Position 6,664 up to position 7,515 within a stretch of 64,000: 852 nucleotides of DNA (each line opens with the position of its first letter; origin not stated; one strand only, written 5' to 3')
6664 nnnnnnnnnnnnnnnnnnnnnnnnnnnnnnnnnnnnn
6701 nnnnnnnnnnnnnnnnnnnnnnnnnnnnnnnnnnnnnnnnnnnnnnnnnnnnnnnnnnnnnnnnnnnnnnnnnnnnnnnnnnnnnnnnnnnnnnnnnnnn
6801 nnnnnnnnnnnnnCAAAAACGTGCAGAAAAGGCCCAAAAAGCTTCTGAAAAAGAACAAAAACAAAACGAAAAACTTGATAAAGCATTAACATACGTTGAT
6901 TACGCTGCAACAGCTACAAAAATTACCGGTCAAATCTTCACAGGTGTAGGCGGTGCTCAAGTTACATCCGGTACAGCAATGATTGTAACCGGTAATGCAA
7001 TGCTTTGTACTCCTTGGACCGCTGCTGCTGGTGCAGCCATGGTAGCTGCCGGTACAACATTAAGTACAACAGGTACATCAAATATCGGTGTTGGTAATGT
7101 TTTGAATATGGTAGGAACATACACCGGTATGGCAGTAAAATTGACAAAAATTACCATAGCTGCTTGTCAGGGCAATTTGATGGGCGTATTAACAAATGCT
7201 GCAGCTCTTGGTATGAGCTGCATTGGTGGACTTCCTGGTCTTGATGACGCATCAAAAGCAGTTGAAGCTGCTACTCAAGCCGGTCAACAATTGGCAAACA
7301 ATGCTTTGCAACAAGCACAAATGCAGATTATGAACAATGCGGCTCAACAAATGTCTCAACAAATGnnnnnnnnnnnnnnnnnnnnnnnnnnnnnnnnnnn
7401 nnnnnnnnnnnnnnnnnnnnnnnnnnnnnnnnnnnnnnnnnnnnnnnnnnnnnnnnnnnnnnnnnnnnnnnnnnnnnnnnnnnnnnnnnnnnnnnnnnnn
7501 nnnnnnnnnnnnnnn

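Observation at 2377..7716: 1,779-aa low-complexity ORF with no signal peptide and no recognisable family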

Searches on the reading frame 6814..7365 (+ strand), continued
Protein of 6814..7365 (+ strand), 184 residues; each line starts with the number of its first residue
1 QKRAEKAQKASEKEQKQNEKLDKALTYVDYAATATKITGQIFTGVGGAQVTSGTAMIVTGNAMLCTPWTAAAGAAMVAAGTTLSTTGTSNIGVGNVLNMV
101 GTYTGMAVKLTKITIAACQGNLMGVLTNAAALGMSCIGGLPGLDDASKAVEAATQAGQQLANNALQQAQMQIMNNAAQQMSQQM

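Call 80: search_protein_families(library=ncbifam, proteins=[P0176, P0185, P0163, P0202, P0144, P0150, P0132], max_evalue=1)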
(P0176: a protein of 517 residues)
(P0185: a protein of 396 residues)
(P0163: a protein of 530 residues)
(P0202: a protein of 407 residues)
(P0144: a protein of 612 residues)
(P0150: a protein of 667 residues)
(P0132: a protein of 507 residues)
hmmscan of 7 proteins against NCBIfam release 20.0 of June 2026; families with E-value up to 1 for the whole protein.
P0176 (517 aa): 5 families
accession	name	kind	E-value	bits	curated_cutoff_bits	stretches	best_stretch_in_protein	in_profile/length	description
NF033917.0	antiphage_ZorA_4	subfamily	0.037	12.9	500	0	181-239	192-251/413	anti-phage ZorAB system protein ZorA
NF003153.0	PRK04115.1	equivalog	0.26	11.4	114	1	307-346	4-43/138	hypothetical protein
TIGR02809.1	phasin_3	equivalog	0.56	10.8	65.85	0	280-336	50-100/110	phasin family protein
TIGR04527.1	mycoplas_twoTM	subfamily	0.67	9.6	125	0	296-333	55-98/248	MG_279/MG_280 family protein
NF053563.1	Rkd4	equivalog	0.92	7.5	860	0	161-235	327-403/747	arcadin-4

P0185 (396 aa): 8 families
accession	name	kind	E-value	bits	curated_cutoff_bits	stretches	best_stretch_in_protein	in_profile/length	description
TIGR01069.2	mutS2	equivalog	0.0043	15.4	400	1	260-369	540-652/790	endonuclease MutS2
NF041244.1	IglI_fam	subfamily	0.015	15.2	100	1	264-342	112-193/290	type VI secretion system protein IglI family protein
NF033072.0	NanU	exception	0.051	12.6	425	1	202-349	171-313/521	SusD family outer membrane lipoprotein NanU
NF033632.1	SLATT_4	domain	0.065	13.1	55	1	234-332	45-149/154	SLATT domain-containing protein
NF004432.0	PRK05771.3-1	equivalog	0.21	9.9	1044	1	259-316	191-247/643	V-type ATP synthase subunit I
NF045487.1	ASRP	equivalog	0.29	9.7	300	1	175-331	139-276/593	archaea-specific SMC-related protein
TIGR00374.1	TIGR00374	subfamily_domain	0.75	9.1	43.2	1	260-310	163-213/323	flippase-like domain-containing protein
NF053525.1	thylo_ssr2422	subfamily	0.86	10.1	38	0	282-321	8-47/77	ssr2422 family thylakoid membrane protein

P0163 (530 aa): 3 families
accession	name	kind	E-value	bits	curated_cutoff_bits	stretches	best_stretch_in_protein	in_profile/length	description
TIGR04527.1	mycoplas_twoTM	subfamily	0.088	12.5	125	1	198-343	75-174/248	MG_279/MG_280 family protein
NF001100.0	PRK00133.1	equivalog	0.15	10.5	587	1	310-411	462-564/676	methionine--tRNA ligase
NF052682.1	morpho_FcmC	equivalog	0.66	10.3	90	1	192-232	83-123/159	filament morphology membrane protein FcmC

P0202 (407 aa): 2 families
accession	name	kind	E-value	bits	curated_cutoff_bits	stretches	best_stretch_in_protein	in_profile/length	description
NF033914.0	antiphage_ZorA_1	subfamily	0.0012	17.2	190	1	124-293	440-613/619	anti-phage ZorAB system protein ZorA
NF007467.0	PRK10046.1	equivalog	0.2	11.2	264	0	314-349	120-155/226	two-component response regulator DpiA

P0144 (612 aa): 0 families

P0150 (667 aa): 2 families
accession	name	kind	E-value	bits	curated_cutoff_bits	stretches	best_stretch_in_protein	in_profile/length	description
TIGR02168.1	SMC_prok_B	equivalog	1.2e-06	26.6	567.35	1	103-366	677-937/1181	chromosome segregation protein SMC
TIGR04211.1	SH3_and_anchor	equivalog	0.0016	18.1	65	1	276-400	59-180/198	TIGR04211 family SH3 domain-containing protein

P0132 (507 aa): 3 families
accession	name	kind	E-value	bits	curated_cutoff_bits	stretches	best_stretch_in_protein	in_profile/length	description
NF007124.0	PRK09565.1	equivalog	0.39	10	446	1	299-476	262-439/637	heme-binding protein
TIGR04526.1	predic_Ig_block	subfamily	0.68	8.7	150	1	288-493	59-269/693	putative immunoglobulin-blocking virulence protein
TIGR02168.1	SMC_prok_B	equivalog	0.73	7.4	567.35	1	289-474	678-865/1181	chromosome segregation protein SMC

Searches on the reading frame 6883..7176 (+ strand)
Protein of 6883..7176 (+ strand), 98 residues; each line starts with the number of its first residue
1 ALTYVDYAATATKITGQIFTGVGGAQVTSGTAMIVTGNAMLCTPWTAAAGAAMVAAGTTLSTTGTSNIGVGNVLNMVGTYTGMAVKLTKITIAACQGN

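Call 69: find_homologous_proteins(query=A3, max_evalue=0.001)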
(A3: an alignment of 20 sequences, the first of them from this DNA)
Query A3 (20 sequences): 2314 candidates shared short words with the query, none scored E <= 0.001.
